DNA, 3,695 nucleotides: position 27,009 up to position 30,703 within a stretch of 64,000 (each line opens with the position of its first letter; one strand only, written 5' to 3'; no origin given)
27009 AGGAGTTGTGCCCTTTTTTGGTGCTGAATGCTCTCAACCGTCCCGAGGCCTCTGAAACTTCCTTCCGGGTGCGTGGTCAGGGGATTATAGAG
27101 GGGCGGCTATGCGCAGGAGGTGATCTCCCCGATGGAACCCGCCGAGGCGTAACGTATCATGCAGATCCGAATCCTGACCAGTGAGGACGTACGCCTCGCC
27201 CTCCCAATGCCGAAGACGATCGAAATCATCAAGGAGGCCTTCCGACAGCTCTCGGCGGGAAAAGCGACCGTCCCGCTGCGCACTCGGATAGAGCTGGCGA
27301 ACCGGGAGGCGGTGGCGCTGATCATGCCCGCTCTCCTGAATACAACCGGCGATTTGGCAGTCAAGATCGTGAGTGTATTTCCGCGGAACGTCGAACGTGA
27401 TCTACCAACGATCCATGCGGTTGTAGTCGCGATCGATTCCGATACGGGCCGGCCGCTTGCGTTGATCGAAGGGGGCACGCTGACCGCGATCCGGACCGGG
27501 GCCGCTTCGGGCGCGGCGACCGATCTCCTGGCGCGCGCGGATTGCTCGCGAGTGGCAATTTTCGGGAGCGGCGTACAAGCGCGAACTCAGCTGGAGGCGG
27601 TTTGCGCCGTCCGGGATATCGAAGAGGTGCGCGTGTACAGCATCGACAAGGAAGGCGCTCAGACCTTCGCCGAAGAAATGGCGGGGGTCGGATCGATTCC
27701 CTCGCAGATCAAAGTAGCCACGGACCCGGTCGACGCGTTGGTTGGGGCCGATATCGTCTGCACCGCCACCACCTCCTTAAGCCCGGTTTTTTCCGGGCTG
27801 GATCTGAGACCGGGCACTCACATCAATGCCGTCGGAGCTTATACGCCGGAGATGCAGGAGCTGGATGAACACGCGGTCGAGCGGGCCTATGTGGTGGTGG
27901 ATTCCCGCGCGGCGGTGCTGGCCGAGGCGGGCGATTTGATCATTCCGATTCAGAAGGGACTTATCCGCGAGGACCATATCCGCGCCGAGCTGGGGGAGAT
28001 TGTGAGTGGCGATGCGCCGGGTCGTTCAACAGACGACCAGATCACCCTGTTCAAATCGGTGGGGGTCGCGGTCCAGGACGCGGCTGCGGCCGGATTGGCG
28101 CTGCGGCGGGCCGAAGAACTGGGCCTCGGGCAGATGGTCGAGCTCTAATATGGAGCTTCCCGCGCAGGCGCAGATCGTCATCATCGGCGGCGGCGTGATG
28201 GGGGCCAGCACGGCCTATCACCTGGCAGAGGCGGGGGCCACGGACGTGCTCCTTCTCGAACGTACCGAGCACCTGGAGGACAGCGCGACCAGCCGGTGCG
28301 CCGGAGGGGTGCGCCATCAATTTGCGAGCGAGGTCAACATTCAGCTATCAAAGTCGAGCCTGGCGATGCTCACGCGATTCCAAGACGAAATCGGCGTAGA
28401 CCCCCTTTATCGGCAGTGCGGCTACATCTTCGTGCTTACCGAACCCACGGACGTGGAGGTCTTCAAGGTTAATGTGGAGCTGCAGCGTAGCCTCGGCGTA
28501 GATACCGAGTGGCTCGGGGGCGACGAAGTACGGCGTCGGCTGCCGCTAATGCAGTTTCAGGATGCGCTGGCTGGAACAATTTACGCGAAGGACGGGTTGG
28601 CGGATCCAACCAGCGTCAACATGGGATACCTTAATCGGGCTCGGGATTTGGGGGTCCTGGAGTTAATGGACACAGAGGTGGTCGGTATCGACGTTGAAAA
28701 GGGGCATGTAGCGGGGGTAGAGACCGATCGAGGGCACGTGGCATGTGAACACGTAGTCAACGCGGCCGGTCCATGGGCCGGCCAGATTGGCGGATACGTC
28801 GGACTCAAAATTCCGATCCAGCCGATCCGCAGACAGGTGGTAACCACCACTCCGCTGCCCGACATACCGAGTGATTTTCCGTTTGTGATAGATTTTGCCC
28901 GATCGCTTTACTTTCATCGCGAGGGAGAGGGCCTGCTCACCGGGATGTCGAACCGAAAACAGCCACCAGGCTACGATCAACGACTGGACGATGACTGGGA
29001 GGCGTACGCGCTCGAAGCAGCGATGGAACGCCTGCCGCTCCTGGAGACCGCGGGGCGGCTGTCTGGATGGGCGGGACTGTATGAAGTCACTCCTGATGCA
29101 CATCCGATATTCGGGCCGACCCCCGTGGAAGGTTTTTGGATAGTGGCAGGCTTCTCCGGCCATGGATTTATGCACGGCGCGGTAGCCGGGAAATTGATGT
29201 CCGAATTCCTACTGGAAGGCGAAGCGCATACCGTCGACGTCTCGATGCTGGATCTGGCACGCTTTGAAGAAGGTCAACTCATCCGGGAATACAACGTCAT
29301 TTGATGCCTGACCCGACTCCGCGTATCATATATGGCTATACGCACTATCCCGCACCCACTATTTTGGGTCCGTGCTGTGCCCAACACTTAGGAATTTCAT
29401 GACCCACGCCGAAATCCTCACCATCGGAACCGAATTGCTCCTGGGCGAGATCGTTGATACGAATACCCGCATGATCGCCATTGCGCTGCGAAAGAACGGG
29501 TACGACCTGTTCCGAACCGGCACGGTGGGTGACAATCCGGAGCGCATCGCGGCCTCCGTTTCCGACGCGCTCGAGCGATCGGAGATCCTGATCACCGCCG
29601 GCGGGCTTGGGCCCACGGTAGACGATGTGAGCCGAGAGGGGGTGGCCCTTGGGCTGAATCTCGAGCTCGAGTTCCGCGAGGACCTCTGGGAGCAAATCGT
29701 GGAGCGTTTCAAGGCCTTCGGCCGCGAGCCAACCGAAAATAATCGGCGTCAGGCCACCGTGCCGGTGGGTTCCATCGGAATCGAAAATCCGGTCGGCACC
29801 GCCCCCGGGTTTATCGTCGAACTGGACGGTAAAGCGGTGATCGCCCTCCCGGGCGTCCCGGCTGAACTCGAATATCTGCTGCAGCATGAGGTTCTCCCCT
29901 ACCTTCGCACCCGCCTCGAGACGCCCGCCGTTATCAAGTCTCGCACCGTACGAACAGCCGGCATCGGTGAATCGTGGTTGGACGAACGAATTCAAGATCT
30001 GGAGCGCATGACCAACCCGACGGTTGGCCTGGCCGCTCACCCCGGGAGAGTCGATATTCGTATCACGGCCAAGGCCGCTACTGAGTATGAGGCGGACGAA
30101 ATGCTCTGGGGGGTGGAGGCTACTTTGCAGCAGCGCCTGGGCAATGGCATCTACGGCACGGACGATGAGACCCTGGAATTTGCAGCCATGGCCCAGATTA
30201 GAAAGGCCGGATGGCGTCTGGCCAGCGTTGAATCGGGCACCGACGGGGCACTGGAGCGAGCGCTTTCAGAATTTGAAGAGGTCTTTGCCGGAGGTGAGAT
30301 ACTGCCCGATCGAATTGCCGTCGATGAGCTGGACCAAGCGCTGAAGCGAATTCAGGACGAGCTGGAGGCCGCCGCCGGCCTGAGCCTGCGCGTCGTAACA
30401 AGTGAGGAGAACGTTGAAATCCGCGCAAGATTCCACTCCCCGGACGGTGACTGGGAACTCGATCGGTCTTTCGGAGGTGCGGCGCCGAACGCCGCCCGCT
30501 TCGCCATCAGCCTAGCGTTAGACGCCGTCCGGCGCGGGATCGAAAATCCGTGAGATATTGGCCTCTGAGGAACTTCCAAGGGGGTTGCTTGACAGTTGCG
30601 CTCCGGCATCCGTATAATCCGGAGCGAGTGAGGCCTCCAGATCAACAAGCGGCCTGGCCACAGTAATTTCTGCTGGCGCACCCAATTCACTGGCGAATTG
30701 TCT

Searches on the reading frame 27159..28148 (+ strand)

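Call 25: search_protein_families(library=ncbifam, proteins=[window:27159-28148:+], max_evalue=0.00001)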
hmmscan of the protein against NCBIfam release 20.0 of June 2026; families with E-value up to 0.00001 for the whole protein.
window:27159-28148:+ (329 aa): 13 families
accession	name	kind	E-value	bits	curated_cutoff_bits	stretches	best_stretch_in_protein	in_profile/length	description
NF006379.0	PRK08618.1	equivalog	4.1e-109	364.8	417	1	4-328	2-325/326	ornithine cyclodeaminase family protein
NF004793.0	PRK06141.1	equivalog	6.3e-85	284.9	322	1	4-317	2-310/314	bifunctional Delta(1)-pyrroline-2-carboxylate/Delta(1)-piperideine-2-carboxylate reductase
TIGR02371.1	ala_DH_arch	equivalog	5e-76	255.9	409.15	1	5-329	4-324/325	alanine dehydrogenase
NF006141.0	PRK08291.1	equivalog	1.4e-63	214.8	408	1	2-327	3-328/330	cyclodeaminase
TIGR02992.1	ectoine_eutC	equivalog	6.6e-58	196.3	471.65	1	3-327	1-325/326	ectoine utilization protein EutC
NF005603.0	PRK07340.1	equivalog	3.2e-55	187.5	266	1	2-318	3-303/307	delta(1)-pyrroline-2-carboxylate reductase family protein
NF005296.0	PRK06823.1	equivalog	6.8e-46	156.7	438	1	4-316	2-311/315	ornithine cyclodeaminase family protein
NF045643.1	ImmsucRedBhcD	equivalog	1.7e-45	155.7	500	1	10-329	8-321/321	iminosuccinate reductase BhcD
NF045512.1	PyrPipCarbRedLhpI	equivalog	1.9e-45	155.3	400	1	12-317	9-296/298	bifunctional Delta(1)-pyrroline-2-carboxylate/Delta(1)-piperideine-2-carboxylate reductase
NF005762.1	PRK07589.1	equivalog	9.7e-44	149.7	350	1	43-329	44-320/334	ornithine cyclodeaminase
TIGR03944.1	dehyd_SbnB_fam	equivalog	2e-43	148.7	326.9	1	5-328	3-325/327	2,3-diaminopropionate biosynthesis protein SbnB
NF005011.0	PRK06407.1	subfamily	7.8e-35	120.5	337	1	5-316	4-297/302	ornithine cyclodeaminase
NF004848.0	PRK06199.1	subfamily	9.5e-27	94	362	1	56-329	81-372/379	tyramine oxidase subunit B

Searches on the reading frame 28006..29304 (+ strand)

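Call 24: search_protein_families(library=ncbifam, proteins=[window:28006-29304:+], max_evalue=0.00001)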
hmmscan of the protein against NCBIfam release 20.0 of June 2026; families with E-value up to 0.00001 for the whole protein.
window:28006-29304:+ (432 aa): 19 families
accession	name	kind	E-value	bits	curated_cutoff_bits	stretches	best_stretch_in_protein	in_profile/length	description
TIGR01373.1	soxB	subfamily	2e-45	155.4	529.45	1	36-428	15-407/407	sarcosine oxidase subunit beta family protein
NF008425.0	PRK11259.1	equivalog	6e-36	124.2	257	1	54-421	4-376/377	N-methyl-L-tryptophan oxidase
NF001933.0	PRK00711.1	subfamily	3.4e-34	118.6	383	1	112-423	109-419/429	D-amino acid dehydrogenase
TIGR02352.1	thiamin_ThiO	equivalog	1.4e-32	113.1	250.8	1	57-404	1-349/351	glycine oxidase ThiO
TIGR01377.1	soxA_mon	subfamily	8.6e-28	97.2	479.65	1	57-422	3-377/381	amino oxidase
TIGR03377.1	glycerol3P_GlpA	equivalog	9.3e-18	64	552.8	1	56-275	1-221/530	anaerobic glycerol-3-phosphate dehydrogenase subunit GlpA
TIGR03364.1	HpnW_proposed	hypoth_equivalog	2.5e-14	53.2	285.1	1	56-255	2-194/365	TIGR03364 family FAD-dependent oxidoreductase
NF050086.1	pipecolate_AmaA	exception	1.3e-13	50.4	600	0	47-253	18-232/425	L-pipecolate oxidase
NF008726.1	PRK11728.1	equivalog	3.4e-13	49.2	299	1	56-269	2-213/389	L-2-hydroxyglutarate oxidase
NF002480.1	PRK01747.1-1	equivalog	6.3e-13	48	540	1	42-374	236-567/645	bifunctional tRNA (5-methylaminomethyl-2-thiouridine)(34)-methyltransferase MnmC2/FAD-dependent 5-carboxymethylaminomethyl-2-thiouridine(34)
TIGR02032.1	GG-red-SF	subfamily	5.7e-11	42.6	158.8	1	57-115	3-57/297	geranylgeranyl reductase family protein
NF008313.0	PRK11101.1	equivalog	3.4e-10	39.1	425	1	53-275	7-230/548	anaerobic glycerol-3-phosphate dehydrogenase subunit A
NF033460.1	glycerol3P_ox_II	equivalog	2e-09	37.1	460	1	56-266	3-216/361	type 2 glycerol-3-phosphate oxidase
NF058655.1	CrtID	equivalog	6.3e-09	35.2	640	0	181-254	202-272/478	bifunctional phytoene desaturase/3,4-desaturase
TIGR03197.1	MnmC_Cterm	equivalog_domain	9.9e-09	34.7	174.2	1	57-373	2-317/400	FAD-dependent 5-carboxymethylaminomethyl-2-thiouridine(34) oxidoreductase MnmC1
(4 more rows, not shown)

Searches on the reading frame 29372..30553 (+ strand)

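Call 25: search_protein_families(library=ncbifam, proteins=[window:29372-30553:+], max_evalue=0.00001)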
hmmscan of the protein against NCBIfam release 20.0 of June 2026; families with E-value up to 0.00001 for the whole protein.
window:29372-30553:+ (393 aa): 10 families
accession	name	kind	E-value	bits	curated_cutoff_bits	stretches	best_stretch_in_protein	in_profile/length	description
NF001813.0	PRK00549.1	equivalog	9.3e-83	278.5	379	1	12-308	2-302/414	competence/damage-inducible protein A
TIGR00200.1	cinA_nterm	subfamily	6.4e-74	249.1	243.15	1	10-329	1-325/414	CinA family nicotinamide mononucleotide deamidase-related protein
NF002291.0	PRK01215.1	equivalog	1.3e-49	168.6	293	1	10-244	3-241/264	nicotinamide mononucleotide deamidase-related protein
NF002978.0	PRK03673.1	equivalog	4.4e-47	160.9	496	1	10-366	1-351/398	nicotinamide mononucleotide deamidase-related protein YfaY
NF002977.0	PRK03670.1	equivalog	3.2e-34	118.5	305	1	12-180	2-178/252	competence damage-inducible protein A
TIGR00177.1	molyb_syn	domain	3.2e-24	85.6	85.35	1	13-176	4-148/148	molybdenum cofactor synthesis domain-containing protein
NF011068.0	PRK14498.1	equivalog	5.4e-12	44.6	534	1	11-88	194-271/647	molybdopterin biosynthesis protein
NF045515.2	Glp_gephyrin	equivalog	1.1e-11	44.2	475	1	13-89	184-260/403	molybdotransferase-like divisome protein Glp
NF007960.1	PRK10680.1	equivalog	2.4e-08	33.2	440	1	9-79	179-249/401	molybdopterin molybdotransferase MoeA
NF050098.1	MoeA_actino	exception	2.9e-07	29.6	560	1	11-86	182-257/400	molybdopterin molybdotransferase MoeA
